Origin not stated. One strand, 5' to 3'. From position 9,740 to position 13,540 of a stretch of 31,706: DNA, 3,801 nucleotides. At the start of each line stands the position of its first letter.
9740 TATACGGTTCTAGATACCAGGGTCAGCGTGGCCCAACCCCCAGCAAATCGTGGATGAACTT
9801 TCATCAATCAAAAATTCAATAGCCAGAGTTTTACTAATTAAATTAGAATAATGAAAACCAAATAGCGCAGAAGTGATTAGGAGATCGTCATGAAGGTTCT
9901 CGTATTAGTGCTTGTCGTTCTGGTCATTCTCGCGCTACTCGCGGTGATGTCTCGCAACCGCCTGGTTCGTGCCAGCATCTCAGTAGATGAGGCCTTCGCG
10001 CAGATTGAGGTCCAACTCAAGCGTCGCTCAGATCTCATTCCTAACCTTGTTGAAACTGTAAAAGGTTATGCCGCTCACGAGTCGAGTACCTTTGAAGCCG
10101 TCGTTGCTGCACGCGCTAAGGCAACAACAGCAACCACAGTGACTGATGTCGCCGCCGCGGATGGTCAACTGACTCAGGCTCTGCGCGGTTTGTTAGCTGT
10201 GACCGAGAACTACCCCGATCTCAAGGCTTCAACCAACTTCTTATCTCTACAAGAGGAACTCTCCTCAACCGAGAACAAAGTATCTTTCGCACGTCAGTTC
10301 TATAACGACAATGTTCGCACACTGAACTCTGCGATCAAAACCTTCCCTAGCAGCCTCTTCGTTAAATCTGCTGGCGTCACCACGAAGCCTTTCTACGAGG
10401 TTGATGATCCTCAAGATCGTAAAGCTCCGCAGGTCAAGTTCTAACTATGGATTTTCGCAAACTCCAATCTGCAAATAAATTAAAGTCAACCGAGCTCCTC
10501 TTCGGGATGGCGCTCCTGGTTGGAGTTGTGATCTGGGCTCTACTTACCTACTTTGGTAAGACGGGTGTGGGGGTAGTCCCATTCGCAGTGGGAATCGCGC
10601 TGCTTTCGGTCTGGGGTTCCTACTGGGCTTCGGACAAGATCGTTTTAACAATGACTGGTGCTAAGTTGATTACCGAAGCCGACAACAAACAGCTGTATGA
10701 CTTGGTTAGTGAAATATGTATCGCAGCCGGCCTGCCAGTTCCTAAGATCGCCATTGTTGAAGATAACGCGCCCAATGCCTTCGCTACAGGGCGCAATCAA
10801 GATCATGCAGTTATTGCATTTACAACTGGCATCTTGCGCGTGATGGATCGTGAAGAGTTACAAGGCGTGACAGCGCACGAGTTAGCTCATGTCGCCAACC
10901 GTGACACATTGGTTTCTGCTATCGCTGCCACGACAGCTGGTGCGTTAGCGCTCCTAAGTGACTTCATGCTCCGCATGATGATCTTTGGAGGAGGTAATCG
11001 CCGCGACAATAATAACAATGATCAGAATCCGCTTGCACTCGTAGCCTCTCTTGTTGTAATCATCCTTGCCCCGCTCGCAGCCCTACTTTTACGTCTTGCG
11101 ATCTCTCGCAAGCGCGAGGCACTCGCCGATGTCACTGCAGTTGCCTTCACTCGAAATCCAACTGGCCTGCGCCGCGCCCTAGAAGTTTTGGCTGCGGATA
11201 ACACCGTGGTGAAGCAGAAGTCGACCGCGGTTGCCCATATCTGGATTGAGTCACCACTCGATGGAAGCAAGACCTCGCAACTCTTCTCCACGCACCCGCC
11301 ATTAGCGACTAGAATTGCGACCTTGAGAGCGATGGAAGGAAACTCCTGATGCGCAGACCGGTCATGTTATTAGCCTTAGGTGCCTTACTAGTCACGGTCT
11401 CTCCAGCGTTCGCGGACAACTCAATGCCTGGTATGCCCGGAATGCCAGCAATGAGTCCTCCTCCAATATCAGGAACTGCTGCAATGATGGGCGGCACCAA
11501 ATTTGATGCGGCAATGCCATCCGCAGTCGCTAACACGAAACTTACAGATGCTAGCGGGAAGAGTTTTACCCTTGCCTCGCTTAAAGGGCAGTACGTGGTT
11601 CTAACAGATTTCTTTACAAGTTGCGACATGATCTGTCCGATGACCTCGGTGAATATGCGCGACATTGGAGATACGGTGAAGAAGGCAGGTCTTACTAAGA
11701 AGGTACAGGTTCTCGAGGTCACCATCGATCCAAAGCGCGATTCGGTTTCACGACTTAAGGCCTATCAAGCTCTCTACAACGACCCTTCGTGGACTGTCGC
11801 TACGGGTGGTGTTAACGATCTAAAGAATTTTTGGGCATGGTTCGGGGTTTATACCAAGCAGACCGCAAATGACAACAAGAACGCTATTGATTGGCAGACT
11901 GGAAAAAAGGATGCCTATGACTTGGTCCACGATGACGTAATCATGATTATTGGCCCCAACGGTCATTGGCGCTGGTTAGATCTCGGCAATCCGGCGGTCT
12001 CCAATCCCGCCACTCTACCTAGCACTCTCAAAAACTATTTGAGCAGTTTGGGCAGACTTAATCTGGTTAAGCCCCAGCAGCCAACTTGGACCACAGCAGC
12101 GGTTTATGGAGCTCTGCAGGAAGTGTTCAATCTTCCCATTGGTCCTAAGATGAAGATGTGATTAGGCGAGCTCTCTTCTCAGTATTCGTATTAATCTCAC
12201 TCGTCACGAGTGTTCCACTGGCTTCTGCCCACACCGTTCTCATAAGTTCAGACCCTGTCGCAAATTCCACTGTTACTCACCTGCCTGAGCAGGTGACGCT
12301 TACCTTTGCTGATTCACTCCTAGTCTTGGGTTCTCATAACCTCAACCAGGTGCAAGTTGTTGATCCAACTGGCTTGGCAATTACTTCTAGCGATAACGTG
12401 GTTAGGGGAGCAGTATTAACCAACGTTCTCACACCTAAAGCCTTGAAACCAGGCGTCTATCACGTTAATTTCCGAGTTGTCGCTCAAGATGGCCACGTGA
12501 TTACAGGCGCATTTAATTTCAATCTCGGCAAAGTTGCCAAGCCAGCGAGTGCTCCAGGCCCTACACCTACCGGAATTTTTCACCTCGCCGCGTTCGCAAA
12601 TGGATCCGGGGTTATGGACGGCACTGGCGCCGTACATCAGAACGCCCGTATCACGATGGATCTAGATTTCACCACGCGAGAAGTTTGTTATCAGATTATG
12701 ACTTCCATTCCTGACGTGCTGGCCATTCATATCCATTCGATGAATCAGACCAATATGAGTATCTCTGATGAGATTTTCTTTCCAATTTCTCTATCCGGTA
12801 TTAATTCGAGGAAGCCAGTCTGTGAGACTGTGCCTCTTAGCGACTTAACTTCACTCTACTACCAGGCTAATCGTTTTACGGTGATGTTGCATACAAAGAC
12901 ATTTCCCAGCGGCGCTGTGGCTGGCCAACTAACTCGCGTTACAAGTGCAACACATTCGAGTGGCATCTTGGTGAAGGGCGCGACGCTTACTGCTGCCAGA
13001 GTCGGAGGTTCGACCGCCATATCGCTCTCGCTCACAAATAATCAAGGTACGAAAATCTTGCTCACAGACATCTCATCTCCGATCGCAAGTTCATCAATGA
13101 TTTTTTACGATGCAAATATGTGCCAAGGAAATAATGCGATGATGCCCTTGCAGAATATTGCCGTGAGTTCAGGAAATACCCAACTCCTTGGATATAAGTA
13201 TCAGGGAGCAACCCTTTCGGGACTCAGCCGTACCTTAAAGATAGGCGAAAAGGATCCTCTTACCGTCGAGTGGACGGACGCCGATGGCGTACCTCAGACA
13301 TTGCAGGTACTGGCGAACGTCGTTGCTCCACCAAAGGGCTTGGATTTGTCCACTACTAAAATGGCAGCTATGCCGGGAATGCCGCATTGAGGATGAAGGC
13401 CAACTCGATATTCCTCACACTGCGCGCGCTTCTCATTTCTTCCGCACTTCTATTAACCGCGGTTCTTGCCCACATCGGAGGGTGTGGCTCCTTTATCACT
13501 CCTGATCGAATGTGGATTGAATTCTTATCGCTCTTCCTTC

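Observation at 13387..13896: RAPP ribosome-arrest motif at the end of a His-rich membrane protein: candidate copper- or insertion-sensing translational switch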

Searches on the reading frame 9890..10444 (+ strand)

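Call 3: search_protein_families(library=pfam, proteins=[window:9890-10444:+], max_evalue=0.1)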
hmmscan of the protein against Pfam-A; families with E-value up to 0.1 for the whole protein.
window:9890-10444:+ (184 aa): 1 family
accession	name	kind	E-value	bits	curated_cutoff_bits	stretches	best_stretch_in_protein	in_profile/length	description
PF04011.17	LemA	-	3.8e-59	199.2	26.2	1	35-184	1-149/149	LemA family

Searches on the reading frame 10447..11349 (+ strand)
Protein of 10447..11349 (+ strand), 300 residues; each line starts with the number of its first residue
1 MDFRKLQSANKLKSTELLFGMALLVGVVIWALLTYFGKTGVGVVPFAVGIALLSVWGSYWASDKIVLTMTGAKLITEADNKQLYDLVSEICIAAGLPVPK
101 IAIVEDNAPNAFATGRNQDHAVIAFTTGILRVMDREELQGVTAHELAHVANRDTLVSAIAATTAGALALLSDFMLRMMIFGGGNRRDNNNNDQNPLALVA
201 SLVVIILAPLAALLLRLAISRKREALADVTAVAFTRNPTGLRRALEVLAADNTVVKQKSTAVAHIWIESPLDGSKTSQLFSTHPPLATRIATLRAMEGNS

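Call 3: search_protein_families(library=pfam, proteins=[window:10447-11349:+], max_evalue=0.1)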
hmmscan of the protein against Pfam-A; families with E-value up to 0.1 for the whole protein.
window:10447-11349:+ (300 aa): 2 families
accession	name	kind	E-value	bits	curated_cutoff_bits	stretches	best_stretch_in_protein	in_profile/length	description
PF01435.24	Peptidase_M48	-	2e-31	109.7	20.3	1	78-296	2-185/186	Peptidase family M48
PF05569.17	Peptidase_M56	-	0.015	15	31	1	123-161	178-216/296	BlaR1 peptidase M56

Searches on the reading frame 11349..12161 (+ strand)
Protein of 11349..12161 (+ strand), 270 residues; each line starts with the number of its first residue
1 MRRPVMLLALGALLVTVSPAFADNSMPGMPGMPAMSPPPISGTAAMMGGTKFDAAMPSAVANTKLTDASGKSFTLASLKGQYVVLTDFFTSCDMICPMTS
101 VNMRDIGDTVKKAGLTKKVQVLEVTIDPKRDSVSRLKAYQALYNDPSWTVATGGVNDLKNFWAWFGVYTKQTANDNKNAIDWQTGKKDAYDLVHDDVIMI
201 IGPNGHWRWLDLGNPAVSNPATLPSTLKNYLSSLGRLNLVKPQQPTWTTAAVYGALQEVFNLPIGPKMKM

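Call 3: search_protein_families(library=pfam, proteins=[window:11349-12161:+], max_evalue=0.1)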
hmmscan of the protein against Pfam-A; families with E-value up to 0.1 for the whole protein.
window:11349-12161:+ (270 aa): 2 families
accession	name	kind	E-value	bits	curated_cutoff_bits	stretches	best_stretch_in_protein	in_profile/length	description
PF02630.20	SCO1-SenC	-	7.5e-22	78.2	22.8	1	64-181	5-116/134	SCO1/SenC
PF00578.27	AhpC-TSA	-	0.00011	22.5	26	1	60-140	5-81/124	AhpC/TSA family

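Call 4: search_protein_families(library=ncbifam, proteins=[window:11349-12161:+], max_evalue=0.1)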
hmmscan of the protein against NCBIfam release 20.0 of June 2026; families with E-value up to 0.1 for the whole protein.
window:11349-12161:+ (270 aa): 4 families
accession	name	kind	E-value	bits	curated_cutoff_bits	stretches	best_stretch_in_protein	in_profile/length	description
NF041054.1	WAxxUGC_long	equivalog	0.038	13.3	300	1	55-93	78-117/354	ResA-like WAxxUGC motif-containing protein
NF047696.1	ThlDiSintTplARhiz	equivalog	0.055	13.2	230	1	54-129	71-141/219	thiol:disulfide interchange protein TlpA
NF006960.0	PRK09437.1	equivalog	0.088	12.7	140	0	62-130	12-76/156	thioredoxin-dependent thiol peroxidase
NF053650.1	PerredPrxQDein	equivalog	0.094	12.7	260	0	63-106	4-47/148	thioredoxin-dependent peroxiredoxin PrxQ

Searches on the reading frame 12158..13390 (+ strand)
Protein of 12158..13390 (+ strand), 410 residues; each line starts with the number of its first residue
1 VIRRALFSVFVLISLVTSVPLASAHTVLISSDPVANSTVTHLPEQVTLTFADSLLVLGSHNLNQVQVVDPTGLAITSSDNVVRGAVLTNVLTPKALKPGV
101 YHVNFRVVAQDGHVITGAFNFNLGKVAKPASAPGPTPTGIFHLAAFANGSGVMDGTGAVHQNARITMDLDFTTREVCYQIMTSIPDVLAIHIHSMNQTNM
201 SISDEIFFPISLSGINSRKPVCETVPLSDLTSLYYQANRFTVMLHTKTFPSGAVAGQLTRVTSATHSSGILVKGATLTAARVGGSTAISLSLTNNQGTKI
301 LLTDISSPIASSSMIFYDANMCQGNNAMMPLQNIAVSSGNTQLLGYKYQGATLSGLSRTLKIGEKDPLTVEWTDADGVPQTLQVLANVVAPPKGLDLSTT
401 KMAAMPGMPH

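Call 3: search_protein_families(library=pfam, proteins=[window:12158-13390:+], max_evalue=0.1)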
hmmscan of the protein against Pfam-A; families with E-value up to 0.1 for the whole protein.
window:12158-13390:+ (410 aa): 3 families
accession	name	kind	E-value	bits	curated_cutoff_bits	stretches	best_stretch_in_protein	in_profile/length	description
PF04234.18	CopC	-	4.5e-19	69.7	23.3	1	25-122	1-91/92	CopC domain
PF04314.18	PCuAC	-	2.2e-09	37.6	29.4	1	277-376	6-105/109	Copper chaperone PCu(A)C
PF07452.17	CHRD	-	6.5e-08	33.9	24.1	1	162-258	20-117/117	CHRD domain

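Call 4: search_protein_families(library=ncbifam, proteins=[window:12158-13390:+], max_evalue=0.1)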
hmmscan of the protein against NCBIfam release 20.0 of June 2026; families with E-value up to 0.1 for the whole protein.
window:12158-13390:+ (410 aa): 3 families
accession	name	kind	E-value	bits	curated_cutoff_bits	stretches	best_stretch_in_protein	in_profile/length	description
NF033814.1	copper_CopC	equivalog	2.4e-15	56.9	95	1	18-122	4-105/107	copper homeostasis periplasmic binding protein CopC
NF007636.0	PRK10301.1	equivalog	1.1e-08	35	129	1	8-122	11-122/124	CopC domain-containing protein YobA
TIGR03769.1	P_ac_wall_RPT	domain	0.095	13.3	30.9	0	97-119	11-35/41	TIGR03769 domain-containing protein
